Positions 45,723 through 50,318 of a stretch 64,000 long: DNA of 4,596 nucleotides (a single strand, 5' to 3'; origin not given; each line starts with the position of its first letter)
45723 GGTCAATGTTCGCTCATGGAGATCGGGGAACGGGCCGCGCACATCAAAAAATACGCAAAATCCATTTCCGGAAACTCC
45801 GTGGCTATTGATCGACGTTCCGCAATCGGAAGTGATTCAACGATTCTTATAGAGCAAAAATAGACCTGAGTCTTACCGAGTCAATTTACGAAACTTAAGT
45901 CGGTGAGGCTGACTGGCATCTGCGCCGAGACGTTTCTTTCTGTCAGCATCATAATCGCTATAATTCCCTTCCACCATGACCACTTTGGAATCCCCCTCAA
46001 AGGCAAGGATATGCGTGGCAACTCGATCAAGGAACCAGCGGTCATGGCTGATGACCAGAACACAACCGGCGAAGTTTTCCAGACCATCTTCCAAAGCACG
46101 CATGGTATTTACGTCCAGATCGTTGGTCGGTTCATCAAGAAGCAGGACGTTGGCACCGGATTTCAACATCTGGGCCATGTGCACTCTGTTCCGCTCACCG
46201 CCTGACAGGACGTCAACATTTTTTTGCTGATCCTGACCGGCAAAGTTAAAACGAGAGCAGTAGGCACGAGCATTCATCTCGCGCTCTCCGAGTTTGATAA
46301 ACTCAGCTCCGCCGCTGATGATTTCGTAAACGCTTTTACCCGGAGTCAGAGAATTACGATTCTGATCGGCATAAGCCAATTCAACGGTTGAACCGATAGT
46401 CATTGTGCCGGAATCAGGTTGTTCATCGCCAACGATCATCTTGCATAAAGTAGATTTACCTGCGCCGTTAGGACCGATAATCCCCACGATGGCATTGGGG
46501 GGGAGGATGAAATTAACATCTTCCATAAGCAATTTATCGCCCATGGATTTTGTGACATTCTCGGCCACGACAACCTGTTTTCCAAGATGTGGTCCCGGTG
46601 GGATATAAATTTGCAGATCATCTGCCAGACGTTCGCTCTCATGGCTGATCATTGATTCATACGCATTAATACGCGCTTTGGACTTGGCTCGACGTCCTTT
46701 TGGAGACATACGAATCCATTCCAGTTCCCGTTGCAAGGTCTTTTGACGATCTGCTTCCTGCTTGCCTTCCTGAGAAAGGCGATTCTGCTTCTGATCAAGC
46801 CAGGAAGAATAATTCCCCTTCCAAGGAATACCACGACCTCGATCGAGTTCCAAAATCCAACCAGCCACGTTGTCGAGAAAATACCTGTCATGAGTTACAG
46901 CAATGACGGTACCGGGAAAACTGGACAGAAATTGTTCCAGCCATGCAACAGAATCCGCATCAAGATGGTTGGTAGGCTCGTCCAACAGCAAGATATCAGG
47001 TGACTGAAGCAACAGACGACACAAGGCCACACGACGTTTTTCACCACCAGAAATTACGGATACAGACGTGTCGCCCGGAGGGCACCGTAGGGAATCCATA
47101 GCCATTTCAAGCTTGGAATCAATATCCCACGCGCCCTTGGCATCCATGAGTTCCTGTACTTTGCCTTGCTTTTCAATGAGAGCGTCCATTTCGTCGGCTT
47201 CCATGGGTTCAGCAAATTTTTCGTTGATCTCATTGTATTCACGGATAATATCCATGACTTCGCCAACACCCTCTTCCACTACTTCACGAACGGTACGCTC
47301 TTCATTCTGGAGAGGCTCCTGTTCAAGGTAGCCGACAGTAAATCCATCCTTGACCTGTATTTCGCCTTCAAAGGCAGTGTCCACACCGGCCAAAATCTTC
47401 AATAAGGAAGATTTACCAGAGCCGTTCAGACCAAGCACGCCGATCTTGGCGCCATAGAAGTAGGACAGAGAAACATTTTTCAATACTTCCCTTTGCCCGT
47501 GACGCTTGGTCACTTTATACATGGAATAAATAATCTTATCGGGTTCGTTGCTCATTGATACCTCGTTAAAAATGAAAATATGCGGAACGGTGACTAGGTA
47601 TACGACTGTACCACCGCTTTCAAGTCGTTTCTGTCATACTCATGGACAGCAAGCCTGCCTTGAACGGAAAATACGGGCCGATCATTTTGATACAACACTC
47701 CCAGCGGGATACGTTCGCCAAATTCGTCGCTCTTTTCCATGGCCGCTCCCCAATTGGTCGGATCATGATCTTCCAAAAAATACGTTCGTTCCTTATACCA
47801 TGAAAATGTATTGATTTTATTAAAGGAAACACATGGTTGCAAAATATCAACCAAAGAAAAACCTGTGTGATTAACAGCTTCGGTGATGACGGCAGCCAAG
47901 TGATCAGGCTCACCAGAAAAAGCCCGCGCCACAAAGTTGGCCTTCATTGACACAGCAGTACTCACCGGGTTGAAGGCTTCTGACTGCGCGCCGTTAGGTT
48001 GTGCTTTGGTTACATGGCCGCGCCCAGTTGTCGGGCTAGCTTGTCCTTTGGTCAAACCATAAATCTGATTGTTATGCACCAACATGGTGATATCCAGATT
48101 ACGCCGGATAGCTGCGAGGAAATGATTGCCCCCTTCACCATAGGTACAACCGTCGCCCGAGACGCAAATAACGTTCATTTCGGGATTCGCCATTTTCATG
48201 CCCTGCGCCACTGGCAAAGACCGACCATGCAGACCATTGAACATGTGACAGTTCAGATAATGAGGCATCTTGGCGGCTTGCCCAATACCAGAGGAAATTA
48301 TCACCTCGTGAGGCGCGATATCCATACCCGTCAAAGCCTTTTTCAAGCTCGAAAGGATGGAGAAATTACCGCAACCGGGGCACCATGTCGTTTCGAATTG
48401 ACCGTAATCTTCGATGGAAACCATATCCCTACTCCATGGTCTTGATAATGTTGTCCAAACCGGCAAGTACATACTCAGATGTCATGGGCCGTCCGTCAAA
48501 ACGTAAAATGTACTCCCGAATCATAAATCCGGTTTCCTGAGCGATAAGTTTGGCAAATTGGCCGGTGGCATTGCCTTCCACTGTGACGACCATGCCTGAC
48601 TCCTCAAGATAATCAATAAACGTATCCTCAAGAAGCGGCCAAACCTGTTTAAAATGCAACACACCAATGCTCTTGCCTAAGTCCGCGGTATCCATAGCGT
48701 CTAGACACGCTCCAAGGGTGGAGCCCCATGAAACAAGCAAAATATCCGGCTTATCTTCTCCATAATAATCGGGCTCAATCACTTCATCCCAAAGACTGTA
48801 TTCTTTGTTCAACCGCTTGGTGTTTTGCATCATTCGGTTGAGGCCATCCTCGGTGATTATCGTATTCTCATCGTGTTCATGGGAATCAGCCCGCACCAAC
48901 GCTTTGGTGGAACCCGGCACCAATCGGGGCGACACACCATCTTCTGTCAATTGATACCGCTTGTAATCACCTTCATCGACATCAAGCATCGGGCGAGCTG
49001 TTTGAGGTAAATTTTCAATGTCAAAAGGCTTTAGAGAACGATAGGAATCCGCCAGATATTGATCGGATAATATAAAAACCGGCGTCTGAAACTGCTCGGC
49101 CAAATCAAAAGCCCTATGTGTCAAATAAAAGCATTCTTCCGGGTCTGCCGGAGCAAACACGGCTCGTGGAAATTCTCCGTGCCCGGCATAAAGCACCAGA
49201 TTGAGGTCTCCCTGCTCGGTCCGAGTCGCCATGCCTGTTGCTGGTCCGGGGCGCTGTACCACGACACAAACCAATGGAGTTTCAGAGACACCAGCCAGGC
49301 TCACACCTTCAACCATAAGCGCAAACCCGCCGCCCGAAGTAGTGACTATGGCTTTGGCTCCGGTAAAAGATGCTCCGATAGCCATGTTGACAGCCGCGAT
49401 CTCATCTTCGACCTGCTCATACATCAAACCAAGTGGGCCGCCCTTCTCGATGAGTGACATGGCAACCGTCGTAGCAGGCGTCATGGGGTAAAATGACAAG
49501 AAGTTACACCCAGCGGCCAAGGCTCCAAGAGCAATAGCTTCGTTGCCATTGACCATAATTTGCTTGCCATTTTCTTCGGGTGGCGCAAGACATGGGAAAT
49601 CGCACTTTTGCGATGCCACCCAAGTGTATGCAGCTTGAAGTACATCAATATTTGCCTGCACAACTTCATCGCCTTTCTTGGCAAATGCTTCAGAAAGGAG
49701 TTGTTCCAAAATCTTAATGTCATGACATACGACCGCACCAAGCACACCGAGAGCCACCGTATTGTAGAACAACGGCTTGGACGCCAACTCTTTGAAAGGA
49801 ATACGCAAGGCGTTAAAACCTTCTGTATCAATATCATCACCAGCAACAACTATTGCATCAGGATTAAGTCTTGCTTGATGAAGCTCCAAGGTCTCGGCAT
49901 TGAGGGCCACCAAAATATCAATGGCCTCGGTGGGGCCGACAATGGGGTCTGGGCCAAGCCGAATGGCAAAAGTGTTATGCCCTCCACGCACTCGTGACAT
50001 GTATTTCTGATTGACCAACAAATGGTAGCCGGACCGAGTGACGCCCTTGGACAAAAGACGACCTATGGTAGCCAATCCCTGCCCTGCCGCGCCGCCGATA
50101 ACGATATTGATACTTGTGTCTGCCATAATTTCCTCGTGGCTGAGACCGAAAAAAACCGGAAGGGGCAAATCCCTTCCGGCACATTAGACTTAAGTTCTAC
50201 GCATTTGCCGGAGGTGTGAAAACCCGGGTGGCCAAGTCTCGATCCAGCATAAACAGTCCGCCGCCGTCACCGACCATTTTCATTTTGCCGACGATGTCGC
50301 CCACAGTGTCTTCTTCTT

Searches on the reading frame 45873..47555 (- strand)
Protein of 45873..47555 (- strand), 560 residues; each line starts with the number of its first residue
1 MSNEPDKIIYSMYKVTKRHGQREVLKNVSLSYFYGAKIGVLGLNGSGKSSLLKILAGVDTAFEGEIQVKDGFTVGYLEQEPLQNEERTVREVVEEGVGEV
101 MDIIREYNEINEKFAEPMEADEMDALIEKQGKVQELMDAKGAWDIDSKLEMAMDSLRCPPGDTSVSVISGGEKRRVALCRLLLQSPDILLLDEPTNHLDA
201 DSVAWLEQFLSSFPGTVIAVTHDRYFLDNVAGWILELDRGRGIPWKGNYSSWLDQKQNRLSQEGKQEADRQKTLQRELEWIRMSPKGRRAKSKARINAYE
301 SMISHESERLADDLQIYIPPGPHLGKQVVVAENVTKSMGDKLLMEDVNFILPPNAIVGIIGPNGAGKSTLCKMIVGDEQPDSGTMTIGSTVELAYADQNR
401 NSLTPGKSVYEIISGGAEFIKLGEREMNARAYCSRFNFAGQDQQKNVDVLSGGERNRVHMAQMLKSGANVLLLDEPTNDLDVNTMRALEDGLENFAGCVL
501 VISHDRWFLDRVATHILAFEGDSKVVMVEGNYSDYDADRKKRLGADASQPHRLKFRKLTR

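Call 79: search_protein_families(library=pfam, proteins=[window:45873-47555:-], max_evalue=1e-8)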
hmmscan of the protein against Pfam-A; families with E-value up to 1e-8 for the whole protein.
window:45873-47555:- (560 aa): 3 families
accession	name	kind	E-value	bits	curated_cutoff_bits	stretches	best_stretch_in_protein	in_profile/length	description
PF00005.33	ABC_tran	-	3.7e-51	173.8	25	2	345-478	2-137/137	ABC transporter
PF13304.12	AAA_21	-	6e-16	59.8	27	0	168-228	238-304/304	AAA domain, putative AbiEii toxin, Type IV TA system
PF12848.13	ABC_tran_Xtn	-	5.7e-13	49.2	25.9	1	235-305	1-73/85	ABC transporter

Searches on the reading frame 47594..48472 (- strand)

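Call 79: search_protein_families(library=pfam, proteins=[window:47594-48472:-], max_evalue=1e-8)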
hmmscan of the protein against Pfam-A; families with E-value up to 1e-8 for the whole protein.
window:47594-48472:- (292 aa): 2 families
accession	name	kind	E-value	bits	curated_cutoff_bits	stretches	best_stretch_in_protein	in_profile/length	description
PF02775.26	TPP_enzyme_C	-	4.8e-32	111.3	21.9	1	66-210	15-151/151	Thiamine pyrophosphate enzyme, C-terminal TPP binding domain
PF12367.13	PFO_beta_C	-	5.2e-25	87.7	24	1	214-269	1-58/66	Pyruvate ferredoxin oxidoreductase beta subunit C terminal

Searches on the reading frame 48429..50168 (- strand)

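Call 79: search_protein_families(library=pfam, proteins=[window:48429-50168:-], max_evalue=1e-8)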
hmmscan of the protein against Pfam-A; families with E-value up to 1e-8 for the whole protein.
window:48429-50168:- (579 aa): 2 families
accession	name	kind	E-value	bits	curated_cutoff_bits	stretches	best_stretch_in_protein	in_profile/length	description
PF01855.24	POR_N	-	1.9e-52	178.8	27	1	215-449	2-228/231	Pyruvate flavodoxin/ferredoxin oxidoreductase, thiamine diP-bdg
PF01558.24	POR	-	1.5e-28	100.6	27.4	1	28-181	1-172/173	Pyruvate ferredoxin/flavodoxin oxidoreductase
